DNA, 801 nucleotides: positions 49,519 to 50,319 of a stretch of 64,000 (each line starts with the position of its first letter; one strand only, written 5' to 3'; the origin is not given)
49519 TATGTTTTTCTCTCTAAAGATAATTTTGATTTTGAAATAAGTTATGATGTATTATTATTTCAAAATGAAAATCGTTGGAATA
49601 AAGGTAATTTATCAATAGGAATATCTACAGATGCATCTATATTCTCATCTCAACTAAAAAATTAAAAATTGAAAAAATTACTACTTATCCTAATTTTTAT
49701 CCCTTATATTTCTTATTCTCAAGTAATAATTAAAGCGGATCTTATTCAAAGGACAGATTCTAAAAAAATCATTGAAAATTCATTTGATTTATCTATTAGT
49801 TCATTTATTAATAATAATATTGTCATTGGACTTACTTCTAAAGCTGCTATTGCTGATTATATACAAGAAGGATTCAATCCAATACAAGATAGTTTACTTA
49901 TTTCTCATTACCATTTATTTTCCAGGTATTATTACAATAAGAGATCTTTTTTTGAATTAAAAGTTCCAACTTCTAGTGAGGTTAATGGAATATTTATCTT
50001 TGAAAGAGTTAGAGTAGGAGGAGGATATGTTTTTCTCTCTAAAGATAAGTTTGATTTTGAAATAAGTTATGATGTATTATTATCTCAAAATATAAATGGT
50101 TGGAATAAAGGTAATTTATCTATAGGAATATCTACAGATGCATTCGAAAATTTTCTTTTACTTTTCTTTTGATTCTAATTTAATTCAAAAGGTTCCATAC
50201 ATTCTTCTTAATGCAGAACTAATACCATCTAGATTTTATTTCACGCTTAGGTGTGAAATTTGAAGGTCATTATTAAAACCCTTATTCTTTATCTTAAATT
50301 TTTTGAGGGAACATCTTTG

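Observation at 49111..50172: Tandem duplication of a small secreted beta-rich protein gene, with a junction built from the tail of the upstream adhesin gene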

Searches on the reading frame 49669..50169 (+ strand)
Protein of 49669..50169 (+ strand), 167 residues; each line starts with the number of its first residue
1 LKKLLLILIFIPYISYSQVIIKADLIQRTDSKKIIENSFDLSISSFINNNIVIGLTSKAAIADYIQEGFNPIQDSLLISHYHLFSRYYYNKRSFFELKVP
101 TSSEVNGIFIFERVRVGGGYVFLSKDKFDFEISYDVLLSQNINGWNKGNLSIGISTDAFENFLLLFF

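Call 6: search_protein_families(library=pfam, proteins=[window:49669-50169:+], max_evalue=0.1)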
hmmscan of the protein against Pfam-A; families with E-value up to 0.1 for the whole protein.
window:49669-50169:+ (167 aa): 0 families

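Call 7: search_protein_families(library=ncbifam, proteins=[window:49669-50169:+], max_evalue=0.1)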
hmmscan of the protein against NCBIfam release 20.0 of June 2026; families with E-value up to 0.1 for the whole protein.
window:49669-50169:+ (167 aa): 0 families

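Call 8: find_homologous_proteins(query=window:49669-50169:+, max_evalue=0.001)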
Query window:49669-50169:+ (167 aa): 46 proteins with E <= 0.001 among 166 candidates.
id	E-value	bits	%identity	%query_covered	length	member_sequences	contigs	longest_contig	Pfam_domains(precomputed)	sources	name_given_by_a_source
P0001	8.3e-96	336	96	100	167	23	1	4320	-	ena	-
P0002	7.2e-88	310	89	100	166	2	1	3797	-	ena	-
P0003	7.2e-82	291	84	100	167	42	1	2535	-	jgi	jgi:hypothetical protein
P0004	2.3e-81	289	87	95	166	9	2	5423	-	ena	-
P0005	2.4e-79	283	86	95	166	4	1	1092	-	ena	-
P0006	6.7e-79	281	85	95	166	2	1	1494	-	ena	-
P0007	7.5e-78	278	81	100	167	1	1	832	-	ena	-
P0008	3.6e-77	276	78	100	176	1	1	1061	-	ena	-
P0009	3.9e-77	275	83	100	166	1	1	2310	-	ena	-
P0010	2.5e-73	263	76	97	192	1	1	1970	-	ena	-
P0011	4.4e-73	262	75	97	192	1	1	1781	-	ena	-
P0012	8.5e-73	261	79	95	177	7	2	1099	-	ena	-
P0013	1.5e-72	261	75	97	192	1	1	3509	-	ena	-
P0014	4.0e-71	256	73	97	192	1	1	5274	-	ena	-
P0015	8.8e-70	252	73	97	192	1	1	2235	-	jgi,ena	-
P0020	2.1e-68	247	72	97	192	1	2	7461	-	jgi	jgi:hypothetical protein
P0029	2.2e-53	198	59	93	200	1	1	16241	-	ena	-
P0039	1.0e-50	190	58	85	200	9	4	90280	-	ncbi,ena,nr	ncbi:MAG: hypothetical protein CMD22_05965 [Flavobacteriales bacterium]|nr:hypothetical protein [Fla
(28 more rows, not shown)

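Call 9: find_related_loci(query=window:49669-50169:+, collection=genome_contigs, flank=8000)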
Query window:49669-50169:+ (167 aa) in genome_contigs; peptide patterns used: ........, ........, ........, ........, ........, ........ (x = any residue, [..] = any of these).
237 stretches matched a pattern, but none encodes a relative of the query by tblastn (E <= 1e-3).

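Call 12: find_encoding_contigs(protein=P0004, flank=6000, max_places=4)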
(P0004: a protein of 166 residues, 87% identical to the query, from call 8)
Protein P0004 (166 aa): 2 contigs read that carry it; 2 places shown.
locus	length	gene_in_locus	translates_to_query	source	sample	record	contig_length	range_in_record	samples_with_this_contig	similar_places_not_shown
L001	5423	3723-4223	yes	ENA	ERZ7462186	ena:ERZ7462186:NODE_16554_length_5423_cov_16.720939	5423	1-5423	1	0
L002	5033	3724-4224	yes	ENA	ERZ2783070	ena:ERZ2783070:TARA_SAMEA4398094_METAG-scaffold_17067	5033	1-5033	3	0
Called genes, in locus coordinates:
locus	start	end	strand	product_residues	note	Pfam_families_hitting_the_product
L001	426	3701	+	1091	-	PF13573:SprB, PF18962:Por_Secre_tail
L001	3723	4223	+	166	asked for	-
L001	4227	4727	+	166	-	-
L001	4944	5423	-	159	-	?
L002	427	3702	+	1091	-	PF13573:SprB, PF18962:Por_Secre_tail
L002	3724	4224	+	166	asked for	-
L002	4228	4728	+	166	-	-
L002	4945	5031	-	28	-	?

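Call 13: find_encoding_contigs(protein=P0002, flank=6000, max_places=4)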
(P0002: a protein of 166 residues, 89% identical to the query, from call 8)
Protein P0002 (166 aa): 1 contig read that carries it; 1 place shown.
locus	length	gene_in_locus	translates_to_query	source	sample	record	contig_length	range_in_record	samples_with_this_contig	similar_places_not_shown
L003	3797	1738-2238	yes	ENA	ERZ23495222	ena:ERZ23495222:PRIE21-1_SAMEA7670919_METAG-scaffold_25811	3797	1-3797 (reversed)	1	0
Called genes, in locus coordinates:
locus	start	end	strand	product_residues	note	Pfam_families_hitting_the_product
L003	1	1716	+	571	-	?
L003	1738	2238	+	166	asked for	-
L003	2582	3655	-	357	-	PF00953:Glycos_transf_4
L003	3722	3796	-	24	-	?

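Call 14: find_encoding_contigs(protein=P0001, flank=6000, max_places=4)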
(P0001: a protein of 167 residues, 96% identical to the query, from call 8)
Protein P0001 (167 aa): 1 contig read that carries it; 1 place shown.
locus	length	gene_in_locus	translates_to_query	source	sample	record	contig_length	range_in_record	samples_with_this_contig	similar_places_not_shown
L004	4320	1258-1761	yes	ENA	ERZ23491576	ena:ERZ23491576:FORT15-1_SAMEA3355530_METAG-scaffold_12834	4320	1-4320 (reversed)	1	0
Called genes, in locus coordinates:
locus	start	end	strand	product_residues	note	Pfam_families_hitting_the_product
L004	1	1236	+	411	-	?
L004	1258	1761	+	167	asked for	-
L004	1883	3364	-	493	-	PF00474:SSF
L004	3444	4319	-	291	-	?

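Call 20: find_encoding_contigs(protein=P0039, flank=8000, max_places=3)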
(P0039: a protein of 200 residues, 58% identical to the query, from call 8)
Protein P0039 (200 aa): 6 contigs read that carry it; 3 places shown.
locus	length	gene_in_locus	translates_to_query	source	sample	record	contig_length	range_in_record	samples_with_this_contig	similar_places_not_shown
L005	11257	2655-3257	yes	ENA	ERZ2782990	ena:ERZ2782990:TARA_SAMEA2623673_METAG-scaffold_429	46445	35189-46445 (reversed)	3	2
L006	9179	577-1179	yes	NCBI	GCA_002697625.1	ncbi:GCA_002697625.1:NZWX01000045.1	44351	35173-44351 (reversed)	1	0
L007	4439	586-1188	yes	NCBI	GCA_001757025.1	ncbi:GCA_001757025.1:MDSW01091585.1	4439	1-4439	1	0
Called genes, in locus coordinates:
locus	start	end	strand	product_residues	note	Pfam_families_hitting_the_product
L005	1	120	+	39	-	?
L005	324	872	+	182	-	-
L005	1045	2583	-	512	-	PF02696:SelO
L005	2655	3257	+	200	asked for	-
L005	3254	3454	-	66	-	-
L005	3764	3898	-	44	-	-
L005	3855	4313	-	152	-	-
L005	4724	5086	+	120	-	PF09996:DUF2237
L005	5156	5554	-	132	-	PF03203:MerC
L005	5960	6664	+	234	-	PF00106:adh_short, PF08659:KR, PF13561:adh_short_C2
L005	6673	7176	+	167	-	PF00188:CAP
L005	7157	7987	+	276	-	-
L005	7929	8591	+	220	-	-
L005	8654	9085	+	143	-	-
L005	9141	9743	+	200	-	-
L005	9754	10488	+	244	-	-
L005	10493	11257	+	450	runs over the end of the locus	PF04679:DNA_ligase_A_C (weak)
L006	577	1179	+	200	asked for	-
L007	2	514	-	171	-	?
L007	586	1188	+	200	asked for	-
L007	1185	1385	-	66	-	-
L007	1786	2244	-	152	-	-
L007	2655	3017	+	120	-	PF09996:DUF2237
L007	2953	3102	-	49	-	-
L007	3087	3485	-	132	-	PF03203:MerC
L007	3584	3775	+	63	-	-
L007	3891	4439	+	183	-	?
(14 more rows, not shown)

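Call 21: find_encoding_contigs(protein=P0020, flank=8000, max_places=3)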
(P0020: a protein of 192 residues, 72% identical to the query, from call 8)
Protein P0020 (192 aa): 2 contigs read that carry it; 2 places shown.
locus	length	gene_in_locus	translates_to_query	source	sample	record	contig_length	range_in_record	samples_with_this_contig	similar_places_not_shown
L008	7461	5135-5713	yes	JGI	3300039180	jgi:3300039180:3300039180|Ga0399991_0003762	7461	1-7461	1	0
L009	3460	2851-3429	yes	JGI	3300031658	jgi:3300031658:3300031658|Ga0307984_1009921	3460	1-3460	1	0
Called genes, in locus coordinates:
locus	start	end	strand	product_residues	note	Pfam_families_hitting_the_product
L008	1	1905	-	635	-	?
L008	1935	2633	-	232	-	PF11967:RecO_N, PF02565:RecO_C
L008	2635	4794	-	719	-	PF21544:PorZ_N_b_propeller, PF07494:Reg_prop (faint)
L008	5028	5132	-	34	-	-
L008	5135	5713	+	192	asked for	-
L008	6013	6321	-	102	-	-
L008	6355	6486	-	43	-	-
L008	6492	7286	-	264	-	-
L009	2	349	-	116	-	?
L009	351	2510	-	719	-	PF21544:PorZ_N_b_propeller, PF07494:Reg_prop (faint)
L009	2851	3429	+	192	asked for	-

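Call 22: find_encoding_contigs(protein=P0014, flank=6000, max_places=3)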
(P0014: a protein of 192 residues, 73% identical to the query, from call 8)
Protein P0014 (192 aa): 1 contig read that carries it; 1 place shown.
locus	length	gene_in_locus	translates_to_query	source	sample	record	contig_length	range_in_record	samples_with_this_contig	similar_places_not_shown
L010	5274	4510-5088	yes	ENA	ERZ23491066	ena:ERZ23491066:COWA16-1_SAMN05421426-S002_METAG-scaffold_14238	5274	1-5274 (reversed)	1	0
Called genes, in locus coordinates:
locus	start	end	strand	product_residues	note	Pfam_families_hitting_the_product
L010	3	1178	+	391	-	?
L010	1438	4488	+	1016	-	PF13573:SprB (weak), PF18962:Por_Secre_tail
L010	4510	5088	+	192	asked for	-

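Call 23: find_encoding_contigs(protein=P0003, flank=6000, max_places=3)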
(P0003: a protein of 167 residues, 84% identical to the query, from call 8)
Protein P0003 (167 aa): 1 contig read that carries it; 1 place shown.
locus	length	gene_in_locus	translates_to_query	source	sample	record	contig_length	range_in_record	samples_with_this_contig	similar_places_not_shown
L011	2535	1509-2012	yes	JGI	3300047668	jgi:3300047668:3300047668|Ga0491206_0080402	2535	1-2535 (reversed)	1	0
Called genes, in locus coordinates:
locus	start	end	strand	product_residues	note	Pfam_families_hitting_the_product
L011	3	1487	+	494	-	?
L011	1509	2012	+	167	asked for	-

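Call 24: find_encoding_contigs(protein=P0012, flank=6000, max_places=3)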
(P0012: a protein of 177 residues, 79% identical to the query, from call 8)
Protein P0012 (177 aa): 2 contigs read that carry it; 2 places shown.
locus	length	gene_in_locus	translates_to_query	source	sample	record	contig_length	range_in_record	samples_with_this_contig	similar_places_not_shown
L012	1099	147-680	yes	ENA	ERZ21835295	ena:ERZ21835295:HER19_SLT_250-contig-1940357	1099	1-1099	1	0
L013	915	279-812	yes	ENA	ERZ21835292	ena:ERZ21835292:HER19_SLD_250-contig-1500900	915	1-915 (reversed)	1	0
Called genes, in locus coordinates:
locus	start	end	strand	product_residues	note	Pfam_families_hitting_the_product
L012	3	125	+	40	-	?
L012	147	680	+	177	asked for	-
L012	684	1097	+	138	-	?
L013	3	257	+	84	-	?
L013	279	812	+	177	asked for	-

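Call 25: predict_structure(alignment_id=A6)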
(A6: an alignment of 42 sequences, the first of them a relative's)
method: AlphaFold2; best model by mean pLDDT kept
length: 200 residues; sequences in the alignment: 42
mean_pLDDT: 59.6   pTM: 0.57
mean pLDDT of the five models: 59.6, 56.2, 55.5, 34.3, 32.7
residues with pLDDT >= 90: 6; 70-90: 59; 50-70: 63; < 50: 72
segments of 3 or more residues with pLDDT < 50: 8-20, 63-66, 68-82, 163-177, 181-200
pLDDT, mean of each block of 10 residues (from residue 1): 49 39 57 55 69 78 48 41 72 85 66 75 79 82 63 73 40 46 43 32
secondary structure, 60 per line:
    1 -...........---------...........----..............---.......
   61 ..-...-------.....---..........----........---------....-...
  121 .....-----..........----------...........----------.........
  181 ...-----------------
elements in order: H2-12 E22-32 E37-50 E54-62 H74-78 E82-91 E96-103 H113-116 E118-125 E131-140 E151-161 H172-183

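Call 35: find_encoding_contigs(protein=P0006, flank=3000, max_places=3)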
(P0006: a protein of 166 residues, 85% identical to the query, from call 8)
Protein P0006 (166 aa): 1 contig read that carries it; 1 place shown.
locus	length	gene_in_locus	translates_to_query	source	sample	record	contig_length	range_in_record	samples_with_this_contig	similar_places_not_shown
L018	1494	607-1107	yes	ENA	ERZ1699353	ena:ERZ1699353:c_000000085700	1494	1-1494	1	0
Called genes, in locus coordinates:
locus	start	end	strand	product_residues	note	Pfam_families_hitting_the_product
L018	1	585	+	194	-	?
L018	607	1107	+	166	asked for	-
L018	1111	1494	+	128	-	?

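Call 45: search_solved_structures(query=A6, max_evalue=10)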
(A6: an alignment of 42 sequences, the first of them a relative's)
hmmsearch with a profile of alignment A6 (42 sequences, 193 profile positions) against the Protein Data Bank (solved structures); distinct sequences matched with E-value up to 10: 8.
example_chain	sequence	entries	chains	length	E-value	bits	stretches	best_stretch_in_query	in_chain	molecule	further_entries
4i5s_A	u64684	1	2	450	0.25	14.2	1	21-115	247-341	Putative histidine kinase CovS; VicK-like protein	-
2ixd_A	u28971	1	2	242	0.33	13.8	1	141-191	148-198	LMBE-RELATED PROTEIN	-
9ykv_A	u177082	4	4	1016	0.96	12.3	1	101-177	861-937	Ubiquitin-like modifier-activating enzyme 6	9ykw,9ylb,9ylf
7sol_A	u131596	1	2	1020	0.97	12.3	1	101-177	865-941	Ubiquitin-like modifier-activating enzyme 6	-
7pyv_A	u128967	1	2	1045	0.99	12.2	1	101-177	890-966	Ubiquitin-like modifier-activating enzyme 6,Ubiquitin-like modifier-activating enzyme 1,Ub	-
7pvn_A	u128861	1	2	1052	1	12.2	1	101-177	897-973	Ubiquitin-like modifier-activating enzyme 6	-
9xgb_A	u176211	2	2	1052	1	12.2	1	101-177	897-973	Ubiquitin-like modifier-activating enzyme 6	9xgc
9qgw_B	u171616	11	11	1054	1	12.2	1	101-177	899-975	Ubiquitin-like modifier-activating enzyme 6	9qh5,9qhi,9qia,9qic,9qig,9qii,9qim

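Call 50: search_protein_representatives(alignment_id=A5)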
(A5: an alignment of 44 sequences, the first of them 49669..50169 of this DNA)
Query: 44 sequences, 193 profile positions. Proteins with E-value up to 0.001 (for the whole library): 56; up to 1e-10: 40; up to 1e-30: 13. The best 56 are listed.
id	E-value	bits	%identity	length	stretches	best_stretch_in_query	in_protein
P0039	1.8e-94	331.1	-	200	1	1-192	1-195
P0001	2.0e-83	295.1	-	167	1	1-167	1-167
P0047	4.1e-64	232.1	-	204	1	1-192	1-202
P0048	1.2e-56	207.7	-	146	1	6-121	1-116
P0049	2.4e-51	190.4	-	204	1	1-191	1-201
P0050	1.1e-49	185.1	-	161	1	1-156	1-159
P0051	5.6e-49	182.7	-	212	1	2-191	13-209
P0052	1.4e-45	171.7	-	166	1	6-156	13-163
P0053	7.1e-44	166.1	-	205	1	1-192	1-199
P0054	5.3e-40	153.4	-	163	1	1-158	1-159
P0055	2.9e-39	151.0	-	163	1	37-191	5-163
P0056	9.0e-37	142.9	-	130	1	1-126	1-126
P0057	6.4e-36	140.1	-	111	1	1-90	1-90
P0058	1.0e-29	119.9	-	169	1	1-160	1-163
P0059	1.7e-28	115.9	-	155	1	33-128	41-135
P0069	1.5e-19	86.7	-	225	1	49-162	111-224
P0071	1.1e-17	80.7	-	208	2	48-161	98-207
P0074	2.5e-14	69.7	-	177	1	1-156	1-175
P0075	3.9e-14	69.0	-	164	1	1-155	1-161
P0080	2.2e-12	63.3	-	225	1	40-156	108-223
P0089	9.0e-08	48.3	-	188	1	1-155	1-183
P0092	3.0e-07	46.6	-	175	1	1-156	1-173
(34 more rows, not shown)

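Call 51: search_protein_families(library=pfam, proteins=[P0050, P0054, P0058, P0069, P0071, P0074, P0075, P0080, P0089, P0092], max_evalue=0.1)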
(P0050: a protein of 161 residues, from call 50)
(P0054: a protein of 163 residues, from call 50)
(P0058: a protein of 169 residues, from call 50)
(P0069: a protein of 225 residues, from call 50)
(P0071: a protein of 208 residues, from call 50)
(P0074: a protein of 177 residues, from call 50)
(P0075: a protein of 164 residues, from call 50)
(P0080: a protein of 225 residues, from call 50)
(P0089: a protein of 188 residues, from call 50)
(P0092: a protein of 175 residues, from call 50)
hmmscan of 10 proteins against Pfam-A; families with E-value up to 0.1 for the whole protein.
P0050 (161 aa): 0 families

P0054 (163 aa): 0 families

P0058 (169 aa): 0 families

P0069 (225 aa): 0 families

P0071 (208 aa): 0 families

P0074 (177 aa): 2 families
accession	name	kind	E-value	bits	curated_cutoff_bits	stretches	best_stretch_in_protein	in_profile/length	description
PF19089.6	DUF5777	-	0.033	13.9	23.1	0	128-174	154-201/247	Membrane bound beta barrel domain (DUF5777)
PF13505.12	OMP_b-brl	-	0.084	13.5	28.7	0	134-177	131-175/175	Outer membrane protein beta-barrel domain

P0075 (164 aa): 1 family
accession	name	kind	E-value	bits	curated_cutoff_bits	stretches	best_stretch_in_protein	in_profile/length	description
PF10677.15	DUF2490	-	0.059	13.5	29.8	0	106-145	138-177/186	Protein of unknown function (DUF2490)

P0080 (225 aa): 1 family
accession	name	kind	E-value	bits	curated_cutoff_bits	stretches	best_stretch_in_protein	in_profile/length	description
PF13505.12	OMP_b-brl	-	0.0045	17.6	28.7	0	181-225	130-175/175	Outer membrane protein beta-barrel domain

P0089 (188 aa): 0 families

P0092 (175 aa): 2 families
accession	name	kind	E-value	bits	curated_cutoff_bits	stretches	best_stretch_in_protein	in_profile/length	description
PF01389.23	OmpA_membrane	-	0.00043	20.5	21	1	31-151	22-146/180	OmpA-like transmembrane domain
PF03349.22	Toluene_X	-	0.0019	17.2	29.7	1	32-93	80-141/421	Outer membrane protein transport protein (OMPP1/FadL/TodX)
